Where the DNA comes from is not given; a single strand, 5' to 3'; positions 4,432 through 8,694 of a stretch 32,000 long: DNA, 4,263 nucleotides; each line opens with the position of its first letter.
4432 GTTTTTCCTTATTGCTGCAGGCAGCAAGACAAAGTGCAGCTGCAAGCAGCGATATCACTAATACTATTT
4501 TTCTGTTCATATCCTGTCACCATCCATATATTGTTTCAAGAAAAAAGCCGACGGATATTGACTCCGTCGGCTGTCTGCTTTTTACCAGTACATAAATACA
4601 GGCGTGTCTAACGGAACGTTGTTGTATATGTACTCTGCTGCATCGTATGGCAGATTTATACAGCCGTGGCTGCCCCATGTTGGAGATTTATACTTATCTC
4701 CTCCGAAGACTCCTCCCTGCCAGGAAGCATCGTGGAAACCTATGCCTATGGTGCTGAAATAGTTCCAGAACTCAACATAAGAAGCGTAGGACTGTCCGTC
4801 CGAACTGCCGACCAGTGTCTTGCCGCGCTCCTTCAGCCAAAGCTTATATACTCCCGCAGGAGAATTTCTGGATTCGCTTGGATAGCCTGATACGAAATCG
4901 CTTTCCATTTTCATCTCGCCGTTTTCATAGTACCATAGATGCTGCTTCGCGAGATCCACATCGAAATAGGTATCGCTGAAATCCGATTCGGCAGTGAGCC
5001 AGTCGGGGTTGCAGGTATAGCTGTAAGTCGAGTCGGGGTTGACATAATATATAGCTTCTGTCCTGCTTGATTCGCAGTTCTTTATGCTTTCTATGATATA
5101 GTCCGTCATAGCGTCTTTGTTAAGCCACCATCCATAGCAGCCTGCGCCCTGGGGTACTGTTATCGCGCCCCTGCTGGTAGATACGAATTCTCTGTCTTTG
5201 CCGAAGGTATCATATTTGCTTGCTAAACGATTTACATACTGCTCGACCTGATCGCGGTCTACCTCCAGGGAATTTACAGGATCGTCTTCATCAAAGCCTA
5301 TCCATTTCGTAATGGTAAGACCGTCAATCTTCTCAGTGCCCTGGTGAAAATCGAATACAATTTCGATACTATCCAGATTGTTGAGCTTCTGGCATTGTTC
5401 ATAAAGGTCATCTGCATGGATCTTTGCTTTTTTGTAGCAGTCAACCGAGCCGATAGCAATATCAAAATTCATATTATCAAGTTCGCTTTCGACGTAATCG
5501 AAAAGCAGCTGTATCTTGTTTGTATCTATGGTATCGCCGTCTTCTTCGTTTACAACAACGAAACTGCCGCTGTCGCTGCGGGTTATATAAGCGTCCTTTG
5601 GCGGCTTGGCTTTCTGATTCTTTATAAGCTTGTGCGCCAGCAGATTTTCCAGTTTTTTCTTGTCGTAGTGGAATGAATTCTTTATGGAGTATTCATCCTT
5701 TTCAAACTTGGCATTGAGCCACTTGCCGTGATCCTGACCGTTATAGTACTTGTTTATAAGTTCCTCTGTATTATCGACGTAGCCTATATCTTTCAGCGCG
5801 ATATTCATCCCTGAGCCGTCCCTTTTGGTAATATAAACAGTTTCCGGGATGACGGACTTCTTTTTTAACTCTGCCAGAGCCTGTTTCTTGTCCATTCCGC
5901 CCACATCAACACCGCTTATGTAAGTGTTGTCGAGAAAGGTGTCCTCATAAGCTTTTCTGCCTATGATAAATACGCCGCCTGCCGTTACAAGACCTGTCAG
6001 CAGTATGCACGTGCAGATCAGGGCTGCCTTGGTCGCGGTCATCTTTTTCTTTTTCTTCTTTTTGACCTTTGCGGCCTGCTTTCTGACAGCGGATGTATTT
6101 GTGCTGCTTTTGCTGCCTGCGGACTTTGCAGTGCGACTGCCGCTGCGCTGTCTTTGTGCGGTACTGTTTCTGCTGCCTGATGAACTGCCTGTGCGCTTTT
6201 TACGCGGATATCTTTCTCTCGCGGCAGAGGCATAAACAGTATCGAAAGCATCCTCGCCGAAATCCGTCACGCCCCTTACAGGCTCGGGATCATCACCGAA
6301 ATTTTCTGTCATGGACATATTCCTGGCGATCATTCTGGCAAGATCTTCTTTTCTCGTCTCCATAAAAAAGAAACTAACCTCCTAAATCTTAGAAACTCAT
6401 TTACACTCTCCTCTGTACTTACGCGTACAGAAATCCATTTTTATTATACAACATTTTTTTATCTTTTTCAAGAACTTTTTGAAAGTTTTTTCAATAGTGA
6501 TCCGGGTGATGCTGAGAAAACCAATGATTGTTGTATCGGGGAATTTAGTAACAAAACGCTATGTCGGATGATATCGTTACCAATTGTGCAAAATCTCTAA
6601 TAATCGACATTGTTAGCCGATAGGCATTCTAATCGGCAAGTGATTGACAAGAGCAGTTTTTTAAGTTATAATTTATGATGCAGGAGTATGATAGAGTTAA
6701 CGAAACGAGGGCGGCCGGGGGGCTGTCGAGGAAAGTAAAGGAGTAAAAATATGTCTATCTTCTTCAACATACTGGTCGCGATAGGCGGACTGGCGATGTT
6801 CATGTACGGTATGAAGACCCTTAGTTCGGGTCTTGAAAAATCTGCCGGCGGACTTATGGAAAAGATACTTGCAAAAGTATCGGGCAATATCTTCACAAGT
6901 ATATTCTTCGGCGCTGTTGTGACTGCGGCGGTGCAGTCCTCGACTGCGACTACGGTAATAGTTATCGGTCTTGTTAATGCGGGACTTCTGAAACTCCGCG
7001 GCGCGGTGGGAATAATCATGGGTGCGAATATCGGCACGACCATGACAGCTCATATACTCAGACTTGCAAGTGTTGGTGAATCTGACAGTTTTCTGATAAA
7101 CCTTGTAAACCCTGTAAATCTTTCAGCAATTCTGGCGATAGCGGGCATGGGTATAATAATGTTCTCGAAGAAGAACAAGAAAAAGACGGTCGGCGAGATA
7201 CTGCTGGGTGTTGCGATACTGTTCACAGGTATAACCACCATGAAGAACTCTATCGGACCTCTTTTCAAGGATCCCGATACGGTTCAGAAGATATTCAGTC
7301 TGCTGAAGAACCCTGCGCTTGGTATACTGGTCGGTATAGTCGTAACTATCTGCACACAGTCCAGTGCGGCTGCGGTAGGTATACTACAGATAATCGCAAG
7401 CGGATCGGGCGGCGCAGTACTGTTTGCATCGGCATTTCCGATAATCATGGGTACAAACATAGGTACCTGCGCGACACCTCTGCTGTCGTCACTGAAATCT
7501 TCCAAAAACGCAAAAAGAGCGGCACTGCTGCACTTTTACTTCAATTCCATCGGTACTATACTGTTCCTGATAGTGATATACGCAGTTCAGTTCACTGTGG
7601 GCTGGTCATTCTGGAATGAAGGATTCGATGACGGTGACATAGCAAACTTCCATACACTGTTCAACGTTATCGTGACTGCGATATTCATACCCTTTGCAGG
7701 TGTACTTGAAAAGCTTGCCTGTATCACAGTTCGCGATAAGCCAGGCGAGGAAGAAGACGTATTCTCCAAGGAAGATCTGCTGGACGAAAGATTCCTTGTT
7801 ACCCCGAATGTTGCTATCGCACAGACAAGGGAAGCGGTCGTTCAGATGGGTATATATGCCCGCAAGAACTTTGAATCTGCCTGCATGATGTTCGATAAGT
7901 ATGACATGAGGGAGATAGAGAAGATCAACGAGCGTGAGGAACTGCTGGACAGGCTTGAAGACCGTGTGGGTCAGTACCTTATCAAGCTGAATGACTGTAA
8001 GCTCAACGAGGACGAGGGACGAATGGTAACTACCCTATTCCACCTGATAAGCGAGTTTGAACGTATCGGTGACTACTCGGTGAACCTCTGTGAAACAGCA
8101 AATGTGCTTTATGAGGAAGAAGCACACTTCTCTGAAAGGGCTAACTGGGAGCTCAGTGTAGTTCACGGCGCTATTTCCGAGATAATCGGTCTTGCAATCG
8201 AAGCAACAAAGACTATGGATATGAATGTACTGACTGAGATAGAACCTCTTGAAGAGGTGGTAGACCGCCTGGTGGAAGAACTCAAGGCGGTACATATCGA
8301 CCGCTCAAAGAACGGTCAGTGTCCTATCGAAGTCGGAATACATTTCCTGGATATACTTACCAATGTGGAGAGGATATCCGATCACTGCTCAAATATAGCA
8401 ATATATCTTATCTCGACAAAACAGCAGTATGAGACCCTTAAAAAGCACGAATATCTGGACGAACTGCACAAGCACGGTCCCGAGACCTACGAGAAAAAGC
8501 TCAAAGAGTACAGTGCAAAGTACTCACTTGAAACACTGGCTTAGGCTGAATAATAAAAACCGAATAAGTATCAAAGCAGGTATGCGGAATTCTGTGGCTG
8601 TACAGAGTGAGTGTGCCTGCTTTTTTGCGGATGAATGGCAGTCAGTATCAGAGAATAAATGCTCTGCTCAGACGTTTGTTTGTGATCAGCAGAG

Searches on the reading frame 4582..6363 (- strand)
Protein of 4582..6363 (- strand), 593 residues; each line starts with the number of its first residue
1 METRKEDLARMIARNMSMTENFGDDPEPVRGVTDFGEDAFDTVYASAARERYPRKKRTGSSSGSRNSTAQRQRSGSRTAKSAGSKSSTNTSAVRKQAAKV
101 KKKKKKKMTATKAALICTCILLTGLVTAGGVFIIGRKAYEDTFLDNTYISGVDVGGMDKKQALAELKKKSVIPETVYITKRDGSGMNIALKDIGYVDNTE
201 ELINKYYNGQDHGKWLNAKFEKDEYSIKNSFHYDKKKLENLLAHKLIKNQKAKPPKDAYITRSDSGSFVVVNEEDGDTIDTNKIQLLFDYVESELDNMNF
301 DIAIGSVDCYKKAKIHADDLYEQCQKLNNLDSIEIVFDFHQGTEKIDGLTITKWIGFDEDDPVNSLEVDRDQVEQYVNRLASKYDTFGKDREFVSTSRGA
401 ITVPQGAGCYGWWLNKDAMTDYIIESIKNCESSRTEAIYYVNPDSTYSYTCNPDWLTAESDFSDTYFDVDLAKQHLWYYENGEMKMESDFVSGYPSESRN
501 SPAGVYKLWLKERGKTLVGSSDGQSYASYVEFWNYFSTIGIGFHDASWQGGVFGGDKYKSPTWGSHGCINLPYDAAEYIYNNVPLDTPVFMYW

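Call 93: search_solved_structures(query=window:4582-6363:-, max_evalue=0.00001)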
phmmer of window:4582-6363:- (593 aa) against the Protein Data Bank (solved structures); distinct sequences matched with E-value up to 0.00001: 4.
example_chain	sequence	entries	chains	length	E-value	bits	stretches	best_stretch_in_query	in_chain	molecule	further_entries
1zat_A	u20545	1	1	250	2e-41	145.5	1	322-591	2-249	L,D-transpeptidase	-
6fj1_A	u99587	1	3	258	4.3e-41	144.4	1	320-592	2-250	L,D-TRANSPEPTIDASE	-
2hkl_A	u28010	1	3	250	6.6e-40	140.5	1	322-591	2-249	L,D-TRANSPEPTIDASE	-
3zg4_A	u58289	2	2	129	1.9e-29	106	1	462-591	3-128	ERFK/YBIS/YCFS/YNHG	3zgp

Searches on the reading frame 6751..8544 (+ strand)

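Call 6: search_protein_families(library=pfam, proteins=[window:6751-8544:+], max_evalue=0.001)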
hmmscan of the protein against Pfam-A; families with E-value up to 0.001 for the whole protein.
window:6751-8544:+ (597 aa): 2 families
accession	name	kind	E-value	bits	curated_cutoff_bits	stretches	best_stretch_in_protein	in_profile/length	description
PF02690.20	Na_Pi_cotrans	-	3e-52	176.7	29.1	2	16-165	1-136/137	Na+/Pi-cotransporter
PF01895.24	PhoU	-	5.2e-25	88.1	23.5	2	364-449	2-88/89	PhoU domain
